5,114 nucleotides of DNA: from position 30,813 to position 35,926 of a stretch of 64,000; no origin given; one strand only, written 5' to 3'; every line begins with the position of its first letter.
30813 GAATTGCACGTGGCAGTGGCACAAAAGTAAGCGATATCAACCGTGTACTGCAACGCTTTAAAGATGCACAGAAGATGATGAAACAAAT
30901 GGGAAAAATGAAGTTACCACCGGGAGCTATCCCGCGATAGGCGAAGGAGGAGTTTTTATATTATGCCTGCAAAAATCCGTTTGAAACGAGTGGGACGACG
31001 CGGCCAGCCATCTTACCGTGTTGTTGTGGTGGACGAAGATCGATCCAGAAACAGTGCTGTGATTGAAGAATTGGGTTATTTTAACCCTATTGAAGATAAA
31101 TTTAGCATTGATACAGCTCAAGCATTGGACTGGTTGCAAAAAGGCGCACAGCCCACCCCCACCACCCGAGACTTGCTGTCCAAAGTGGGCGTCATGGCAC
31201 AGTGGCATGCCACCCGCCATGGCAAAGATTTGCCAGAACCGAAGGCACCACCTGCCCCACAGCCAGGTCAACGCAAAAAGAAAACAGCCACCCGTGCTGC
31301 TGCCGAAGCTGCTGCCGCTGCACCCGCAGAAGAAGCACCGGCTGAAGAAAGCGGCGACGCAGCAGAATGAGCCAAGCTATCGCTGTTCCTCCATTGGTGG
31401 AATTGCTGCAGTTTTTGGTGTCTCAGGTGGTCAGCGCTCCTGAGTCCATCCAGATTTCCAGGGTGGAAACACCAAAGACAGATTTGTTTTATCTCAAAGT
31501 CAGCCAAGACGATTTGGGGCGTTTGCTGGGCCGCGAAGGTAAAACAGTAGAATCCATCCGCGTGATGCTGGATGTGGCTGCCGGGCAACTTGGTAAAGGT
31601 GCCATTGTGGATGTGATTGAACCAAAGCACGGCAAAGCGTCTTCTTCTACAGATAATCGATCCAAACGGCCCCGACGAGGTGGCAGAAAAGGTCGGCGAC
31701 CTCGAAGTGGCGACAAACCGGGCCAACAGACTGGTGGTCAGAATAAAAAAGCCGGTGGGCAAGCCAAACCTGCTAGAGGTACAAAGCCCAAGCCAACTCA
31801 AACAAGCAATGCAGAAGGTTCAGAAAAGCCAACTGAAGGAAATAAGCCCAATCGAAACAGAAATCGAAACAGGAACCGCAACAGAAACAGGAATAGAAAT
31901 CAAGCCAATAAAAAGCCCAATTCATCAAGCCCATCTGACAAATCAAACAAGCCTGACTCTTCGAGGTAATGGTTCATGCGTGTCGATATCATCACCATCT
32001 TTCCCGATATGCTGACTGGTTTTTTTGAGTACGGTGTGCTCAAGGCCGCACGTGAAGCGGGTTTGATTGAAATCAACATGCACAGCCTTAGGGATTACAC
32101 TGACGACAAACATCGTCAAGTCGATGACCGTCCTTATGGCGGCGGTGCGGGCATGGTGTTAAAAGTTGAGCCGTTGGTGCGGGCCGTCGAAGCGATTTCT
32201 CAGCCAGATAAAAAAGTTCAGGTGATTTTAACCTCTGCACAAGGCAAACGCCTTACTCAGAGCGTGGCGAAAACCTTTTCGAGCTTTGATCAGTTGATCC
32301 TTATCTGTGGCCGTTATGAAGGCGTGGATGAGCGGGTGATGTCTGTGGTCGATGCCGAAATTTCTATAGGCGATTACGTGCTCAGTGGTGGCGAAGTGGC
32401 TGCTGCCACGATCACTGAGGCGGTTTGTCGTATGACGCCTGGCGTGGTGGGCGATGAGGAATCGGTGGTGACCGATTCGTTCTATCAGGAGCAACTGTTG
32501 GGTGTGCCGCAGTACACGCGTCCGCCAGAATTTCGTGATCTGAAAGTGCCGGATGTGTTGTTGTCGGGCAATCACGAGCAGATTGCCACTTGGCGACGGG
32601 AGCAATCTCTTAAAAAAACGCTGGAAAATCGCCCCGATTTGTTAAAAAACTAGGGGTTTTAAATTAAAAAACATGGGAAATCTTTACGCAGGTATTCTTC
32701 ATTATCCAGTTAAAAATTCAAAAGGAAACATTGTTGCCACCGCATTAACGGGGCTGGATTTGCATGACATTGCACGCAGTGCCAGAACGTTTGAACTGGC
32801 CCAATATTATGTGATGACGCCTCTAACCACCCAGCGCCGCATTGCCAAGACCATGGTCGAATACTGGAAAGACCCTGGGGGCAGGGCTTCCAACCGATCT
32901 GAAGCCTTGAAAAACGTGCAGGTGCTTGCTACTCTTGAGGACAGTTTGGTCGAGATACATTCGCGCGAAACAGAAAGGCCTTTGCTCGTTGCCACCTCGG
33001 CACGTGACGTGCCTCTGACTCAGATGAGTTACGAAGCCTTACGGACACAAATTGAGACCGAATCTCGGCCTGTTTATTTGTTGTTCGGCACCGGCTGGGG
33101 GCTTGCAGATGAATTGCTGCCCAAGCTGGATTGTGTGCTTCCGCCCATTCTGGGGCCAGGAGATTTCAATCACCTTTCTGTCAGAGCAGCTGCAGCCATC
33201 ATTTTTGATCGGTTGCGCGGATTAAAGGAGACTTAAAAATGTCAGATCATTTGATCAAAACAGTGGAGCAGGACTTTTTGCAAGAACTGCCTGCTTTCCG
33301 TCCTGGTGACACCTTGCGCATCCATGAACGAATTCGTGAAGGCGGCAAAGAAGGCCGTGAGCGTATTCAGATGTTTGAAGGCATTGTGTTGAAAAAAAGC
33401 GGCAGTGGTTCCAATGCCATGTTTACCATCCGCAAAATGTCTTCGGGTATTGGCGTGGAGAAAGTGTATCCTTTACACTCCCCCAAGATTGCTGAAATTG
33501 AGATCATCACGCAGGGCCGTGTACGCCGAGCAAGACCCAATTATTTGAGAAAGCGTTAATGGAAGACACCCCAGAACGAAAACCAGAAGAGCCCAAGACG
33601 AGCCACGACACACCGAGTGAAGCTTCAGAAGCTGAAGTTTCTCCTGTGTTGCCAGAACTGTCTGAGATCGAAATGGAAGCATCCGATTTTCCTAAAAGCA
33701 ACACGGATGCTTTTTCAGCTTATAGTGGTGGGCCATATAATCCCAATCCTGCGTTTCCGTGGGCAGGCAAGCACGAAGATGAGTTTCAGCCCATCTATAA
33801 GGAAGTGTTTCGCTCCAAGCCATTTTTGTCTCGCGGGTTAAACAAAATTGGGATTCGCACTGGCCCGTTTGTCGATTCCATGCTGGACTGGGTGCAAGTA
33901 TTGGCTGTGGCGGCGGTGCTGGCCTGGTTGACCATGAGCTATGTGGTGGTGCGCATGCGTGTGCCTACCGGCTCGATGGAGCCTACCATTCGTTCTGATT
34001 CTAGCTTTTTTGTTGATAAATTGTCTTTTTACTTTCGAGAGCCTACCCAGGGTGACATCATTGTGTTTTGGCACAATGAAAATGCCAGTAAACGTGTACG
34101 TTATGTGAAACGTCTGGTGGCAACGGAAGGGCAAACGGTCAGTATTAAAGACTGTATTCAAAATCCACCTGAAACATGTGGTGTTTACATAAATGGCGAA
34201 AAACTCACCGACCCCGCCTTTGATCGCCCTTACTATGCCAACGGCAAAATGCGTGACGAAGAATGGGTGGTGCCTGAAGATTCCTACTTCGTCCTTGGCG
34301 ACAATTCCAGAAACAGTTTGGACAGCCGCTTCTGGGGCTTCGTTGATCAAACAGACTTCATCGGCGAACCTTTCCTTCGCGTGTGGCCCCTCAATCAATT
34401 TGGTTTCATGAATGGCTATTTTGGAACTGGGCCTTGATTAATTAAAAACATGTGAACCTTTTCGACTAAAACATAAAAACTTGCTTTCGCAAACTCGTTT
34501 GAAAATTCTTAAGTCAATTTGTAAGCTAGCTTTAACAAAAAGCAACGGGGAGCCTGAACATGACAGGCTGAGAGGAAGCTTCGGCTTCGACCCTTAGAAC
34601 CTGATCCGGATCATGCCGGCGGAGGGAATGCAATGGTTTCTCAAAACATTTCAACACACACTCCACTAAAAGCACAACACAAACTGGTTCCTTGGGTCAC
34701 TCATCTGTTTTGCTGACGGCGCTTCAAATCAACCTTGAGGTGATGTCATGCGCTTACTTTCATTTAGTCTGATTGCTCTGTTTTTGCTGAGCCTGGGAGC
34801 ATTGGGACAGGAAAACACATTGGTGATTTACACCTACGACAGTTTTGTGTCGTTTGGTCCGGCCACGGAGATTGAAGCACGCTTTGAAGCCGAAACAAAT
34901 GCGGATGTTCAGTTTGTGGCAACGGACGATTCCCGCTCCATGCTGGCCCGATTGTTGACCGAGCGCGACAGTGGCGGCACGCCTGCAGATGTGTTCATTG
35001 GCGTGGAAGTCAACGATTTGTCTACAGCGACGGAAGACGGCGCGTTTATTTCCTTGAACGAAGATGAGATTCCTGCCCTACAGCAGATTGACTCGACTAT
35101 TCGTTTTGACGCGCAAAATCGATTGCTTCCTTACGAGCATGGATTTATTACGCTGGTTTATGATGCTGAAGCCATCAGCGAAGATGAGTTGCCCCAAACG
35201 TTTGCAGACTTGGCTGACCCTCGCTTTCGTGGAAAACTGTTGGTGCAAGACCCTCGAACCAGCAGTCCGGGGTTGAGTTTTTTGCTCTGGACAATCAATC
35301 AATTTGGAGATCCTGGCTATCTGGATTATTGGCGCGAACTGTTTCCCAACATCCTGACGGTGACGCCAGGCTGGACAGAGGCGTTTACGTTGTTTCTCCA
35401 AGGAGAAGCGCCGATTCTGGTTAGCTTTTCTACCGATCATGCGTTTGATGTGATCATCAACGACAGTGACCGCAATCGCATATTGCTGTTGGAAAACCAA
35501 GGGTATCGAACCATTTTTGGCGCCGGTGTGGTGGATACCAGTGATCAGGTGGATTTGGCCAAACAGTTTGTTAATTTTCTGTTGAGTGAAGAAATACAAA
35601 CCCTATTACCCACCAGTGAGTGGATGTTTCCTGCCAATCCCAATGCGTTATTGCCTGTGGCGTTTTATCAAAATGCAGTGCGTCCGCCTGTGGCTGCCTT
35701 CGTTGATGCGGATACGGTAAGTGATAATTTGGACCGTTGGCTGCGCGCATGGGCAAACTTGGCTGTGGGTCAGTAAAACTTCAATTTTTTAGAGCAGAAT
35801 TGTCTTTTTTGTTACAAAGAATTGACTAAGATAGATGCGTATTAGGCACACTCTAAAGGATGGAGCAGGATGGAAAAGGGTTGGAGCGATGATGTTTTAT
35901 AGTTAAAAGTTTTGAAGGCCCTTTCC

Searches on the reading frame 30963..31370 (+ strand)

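Call 52: search_protein_families(library=pfam, proteins=[window:30963-31370:+], max_evalue=0.0001)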
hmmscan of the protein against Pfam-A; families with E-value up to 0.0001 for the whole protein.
window:30963-31370:+ (135 aa): 1 family
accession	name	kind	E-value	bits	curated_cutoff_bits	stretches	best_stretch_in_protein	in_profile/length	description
PF00886.24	Ribosomal_S16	-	4.2e-18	65.5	27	1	9-65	1-62/62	Ribosomal protein S16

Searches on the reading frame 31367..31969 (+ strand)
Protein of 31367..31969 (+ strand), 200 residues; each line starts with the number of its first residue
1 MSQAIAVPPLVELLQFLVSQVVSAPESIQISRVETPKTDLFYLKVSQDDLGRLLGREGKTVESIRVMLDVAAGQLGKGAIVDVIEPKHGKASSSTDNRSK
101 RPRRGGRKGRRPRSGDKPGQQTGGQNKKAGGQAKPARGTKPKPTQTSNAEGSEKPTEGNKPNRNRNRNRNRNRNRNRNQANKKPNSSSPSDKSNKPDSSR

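Call 52: search_protein_families(library=pfam, proteins=[window:31367-31969:+], max_evalue=0.0001)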
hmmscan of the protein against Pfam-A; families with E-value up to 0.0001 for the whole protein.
window:31367-31969:+ (200 aa): 1 family
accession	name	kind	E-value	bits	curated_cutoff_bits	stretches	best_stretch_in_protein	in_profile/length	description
PF13083.13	KH_KhpA-B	-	1.5e-13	50.9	32.1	1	12-83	2-73/73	KhpA/KhpB, KH domain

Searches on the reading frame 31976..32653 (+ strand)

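Call 52: search_protein_families(library=pfam, proteins=[window:31976-32653:+], max_evalue=0.0001)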
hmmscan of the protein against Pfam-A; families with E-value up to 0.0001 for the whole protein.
window:31976-32653:+ (225 aa): 1 family
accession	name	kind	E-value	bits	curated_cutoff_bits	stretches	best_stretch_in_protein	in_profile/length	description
PF01746.26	tRNA_m1G_MT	-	2.7e-59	200.6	27.3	1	23-220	2-195/195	tRNA (Guanine-1)-methyltransferase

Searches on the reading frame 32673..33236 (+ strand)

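Call 52: search_protein_families(library=pfam, proteins=[window:32673-33236:+], max_evalue=0.0001)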
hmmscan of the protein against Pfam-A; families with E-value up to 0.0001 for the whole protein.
window:32673-33236:+ (187 aa): 1 family
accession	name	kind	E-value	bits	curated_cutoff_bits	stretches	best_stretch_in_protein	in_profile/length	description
PF09936.14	Methyltrn_RNA_4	-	1.4e-64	217.8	22.6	1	3-182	1-181/182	SAM-dependent RNA methyltransferase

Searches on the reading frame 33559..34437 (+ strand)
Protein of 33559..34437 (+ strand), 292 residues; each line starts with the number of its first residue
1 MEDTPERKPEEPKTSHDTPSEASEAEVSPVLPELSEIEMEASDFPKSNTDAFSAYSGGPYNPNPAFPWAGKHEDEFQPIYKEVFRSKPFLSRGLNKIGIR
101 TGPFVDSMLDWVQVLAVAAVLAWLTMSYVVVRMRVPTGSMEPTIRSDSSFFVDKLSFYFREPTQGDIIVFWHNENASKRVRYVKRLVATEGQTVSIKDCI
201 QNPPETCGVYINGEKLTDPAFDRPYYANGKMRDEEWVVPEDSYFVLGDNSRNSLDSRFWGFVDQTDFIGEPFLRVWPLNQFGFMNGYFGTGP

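Call 52: search_protein_families(library=pfam, proteins=[window:33559-34437:+], max_evalue=0.0001)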
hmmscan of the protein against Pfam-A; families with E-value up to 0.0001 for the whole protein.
window:33559-34437:+ (292 aa): 1 family
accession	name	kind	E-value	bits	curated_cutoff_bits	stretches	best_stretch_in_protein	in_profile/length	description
PF10502.14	Peptidase_S26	-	4.7e-37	127.9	22.9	1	109-276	2-168/168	Signal peptidase, peptidase S26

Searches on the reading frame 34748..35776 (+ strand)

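Call 52: search_protein_families(library=pfam, proteins=[window:34748-35776:+], max_evalue=0.0001)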
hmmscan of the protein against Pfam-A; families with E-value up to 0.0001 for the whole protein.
window:34748-35776:+ (342 aa): 4 families
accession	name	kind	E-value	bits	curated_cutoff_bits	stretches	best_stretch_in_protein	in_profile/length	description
PF13343.11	SBP_bac_6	-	1.3e-19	71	24.6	1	79-305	3-228/245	Bacterial extracellular solute-binding protein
PF01547.30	SBP_bac_1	-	1.5e-17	65.1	26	1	42-284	14-306/307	Bacterial extracellular solute-binding protein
PF13416.11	SBP_bac_8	-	1.4e-16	61.6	27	1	44-307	4-272/279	Bacterial extracellular solute-binding protein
PF13531.11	SBP_bac_11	-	6.1e-14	52.8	25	1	37-287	11-221/227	Bacterial extracellular solute-binding protein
